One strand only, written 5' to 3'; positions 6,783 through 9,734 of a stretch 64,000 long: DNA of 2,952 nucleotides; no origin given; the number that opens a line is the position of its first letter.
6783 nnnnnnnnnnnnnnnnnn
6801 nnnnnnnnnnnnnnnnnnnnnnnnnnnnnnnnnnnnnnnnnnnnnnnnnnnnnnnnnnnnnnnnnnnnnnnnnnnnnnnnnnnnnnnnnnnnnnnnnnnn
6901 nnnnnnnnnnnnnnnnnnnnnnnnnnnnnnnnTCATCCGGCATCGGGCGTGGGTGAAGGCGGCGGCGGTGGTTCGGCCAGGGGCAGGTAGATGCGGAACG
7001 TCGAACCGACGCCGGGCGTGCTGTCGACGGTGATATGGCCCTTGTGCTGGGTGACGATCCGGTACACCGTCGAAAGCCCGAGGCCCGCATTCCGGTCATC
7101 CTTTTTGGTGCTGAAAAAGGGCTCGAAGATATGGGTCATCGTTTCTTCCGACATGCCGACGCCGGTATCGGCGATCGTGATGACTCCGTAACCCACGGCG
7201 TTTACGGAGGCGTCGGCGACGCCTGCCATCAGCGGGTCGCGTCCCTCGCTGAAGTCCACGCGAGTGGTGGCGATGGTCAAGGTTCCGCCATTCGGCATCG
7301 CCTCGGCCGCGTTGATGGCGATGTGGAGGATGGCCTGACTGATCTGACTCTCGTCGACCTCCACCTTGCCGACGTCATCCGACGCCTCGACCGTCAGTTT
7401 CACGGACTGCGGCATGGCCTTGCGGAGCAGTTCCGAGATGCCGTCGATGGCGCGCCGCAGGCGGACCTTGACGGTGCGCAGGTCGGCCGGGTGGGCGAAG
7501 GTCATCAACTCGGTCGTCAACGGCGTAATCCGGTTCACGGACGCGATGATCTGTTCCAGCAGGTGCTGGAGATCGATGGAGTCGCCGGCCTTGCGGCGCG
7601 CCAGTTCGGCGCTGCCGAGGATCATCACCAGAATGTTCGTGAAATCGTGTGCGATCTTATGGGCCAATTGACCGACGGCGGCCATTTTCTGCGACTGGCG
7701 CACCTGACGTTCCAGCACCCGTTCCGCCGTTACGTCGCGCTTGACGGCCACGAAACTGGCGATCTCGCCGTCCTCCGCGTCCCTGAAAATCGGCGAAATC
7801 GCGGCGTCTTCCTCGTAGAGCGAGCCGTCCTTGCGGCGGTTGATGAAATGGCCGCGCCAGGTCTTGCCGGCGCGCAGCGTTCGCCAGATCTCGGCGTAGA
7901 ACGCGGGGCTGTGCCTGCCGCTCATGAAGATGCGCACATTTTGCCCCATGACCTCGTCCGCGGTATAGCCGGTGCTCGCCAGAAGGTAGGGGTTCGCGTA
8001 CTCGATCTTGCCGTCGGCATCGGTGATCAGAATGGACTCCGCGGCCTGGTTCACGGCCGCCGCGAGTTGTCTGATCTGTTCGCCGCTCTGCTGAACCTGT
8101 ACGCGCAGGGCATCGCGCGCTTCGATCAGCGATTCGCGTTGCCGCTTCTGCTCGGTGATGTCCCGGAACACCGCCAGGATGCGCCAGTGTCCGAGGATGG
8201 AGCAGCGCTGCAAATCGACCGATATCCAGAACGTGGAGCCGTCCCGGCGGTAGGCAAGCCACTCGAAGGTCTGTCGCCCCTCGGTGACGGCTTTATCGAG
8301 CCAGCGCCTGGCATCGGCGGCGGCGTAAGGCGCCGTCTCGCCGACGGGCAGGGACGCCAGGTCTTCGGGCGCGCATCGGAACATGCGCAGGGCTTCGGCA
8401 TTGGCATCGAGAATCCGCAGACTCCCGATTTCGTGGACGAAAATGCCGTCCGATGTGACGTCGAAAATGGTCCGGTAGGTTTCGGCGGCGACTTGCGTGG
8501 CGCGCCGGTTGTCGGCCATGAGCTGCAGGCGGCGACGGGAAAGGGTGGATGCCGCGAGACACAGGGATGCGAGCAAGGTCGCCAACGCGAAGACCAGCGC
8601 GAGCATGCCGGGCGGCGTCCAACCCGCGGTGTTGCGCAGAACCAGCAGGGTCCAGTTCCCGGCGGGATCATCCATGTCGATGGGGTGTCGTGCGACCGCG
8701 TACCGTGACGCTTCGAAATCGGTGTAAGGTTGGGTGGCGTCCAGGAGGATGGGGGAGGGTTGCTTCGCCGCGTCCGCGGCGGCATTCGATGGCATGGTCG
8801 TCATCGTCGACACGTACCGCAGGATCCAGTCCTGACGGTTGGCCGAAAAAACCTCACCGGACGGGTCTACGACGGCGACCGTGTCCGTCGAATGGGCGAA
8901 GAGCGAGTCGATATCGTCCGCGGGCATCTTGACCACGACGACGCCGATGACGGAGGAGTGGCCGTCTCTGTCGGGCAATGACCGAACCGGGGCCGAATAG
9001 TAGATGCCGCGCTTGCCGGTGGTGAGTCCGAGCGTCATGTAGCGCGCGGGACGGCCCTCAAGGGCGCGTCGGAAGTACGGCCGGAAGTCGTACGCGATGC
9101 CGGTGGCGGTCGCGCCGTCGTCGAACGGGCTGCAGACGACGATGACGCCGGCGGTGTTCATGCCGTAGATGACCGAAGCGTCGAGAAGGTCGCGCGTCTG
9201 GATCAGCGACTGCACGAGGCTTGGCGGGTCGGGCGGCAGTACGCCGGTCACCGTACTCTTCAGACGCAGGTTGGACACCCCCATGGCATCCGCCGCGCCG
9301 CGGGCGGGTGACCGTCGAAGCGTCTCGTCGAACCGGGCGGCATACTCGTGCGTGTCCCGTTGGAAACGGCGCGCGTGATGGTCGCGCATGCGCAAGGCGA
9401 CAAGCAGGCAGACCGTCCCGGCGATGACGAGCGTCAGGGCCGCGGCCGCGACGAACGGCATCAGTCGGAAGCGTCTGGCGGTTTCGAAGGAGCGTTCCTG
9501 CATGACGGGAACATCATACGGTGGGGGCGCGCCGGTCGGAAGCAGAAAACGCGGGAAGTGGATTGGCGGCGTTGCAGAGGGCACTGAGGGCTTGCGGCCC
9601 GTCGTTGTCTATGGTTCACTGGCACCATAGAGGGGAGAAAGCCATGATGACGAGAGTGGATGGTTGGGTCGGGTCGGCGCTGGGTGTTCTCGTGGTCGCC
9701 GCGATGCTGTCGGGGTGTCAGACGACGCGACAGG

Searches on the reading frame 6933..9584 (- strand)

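Call 36: search_protein_families(library=pfam, proteins=[window:6933-9584:-], max_evalue=0.0001)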
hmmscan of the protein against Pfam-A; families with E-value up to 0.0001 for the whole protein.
window:6933-9584:- (883 aa): 8 families
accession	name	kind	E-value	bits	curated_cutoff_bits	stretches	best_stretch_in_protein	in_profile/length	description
PF13426.13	PAS_9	-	1.8e-27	96.1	27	2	516-620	2-103/103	PAS domain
PF02518.31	HATPase_c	-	3.8e-20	72.8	26.4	1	744-870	2-110/111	Histidine kinase-, DNA gyrase B-, and HSP90-like ATPase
PF00989.32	PAS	-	2.1e-18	66.8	22.6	1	506-617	2-112/113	PAS fold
PF08448.16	PAS_4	-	7e-18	65.3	23.1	2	512-622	2-109/110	PAS fold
PF13188.13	PAS_8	-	4.4e-14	52.2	21.8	1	368-428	1-57/65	PAS domain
PF02743.24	dCache_1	-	4.5e-09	36.6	45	1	154-315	85-239/240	Cache domain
PF08447.18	PAS_3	-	8.4e-08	32.8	25.6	1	529-604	3-79/89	PAS fold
PF00512.31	HisKA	-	2.7e-05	24.5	26.9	1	638-697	3-61/66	His Kinase A (phospho-acceptor) domain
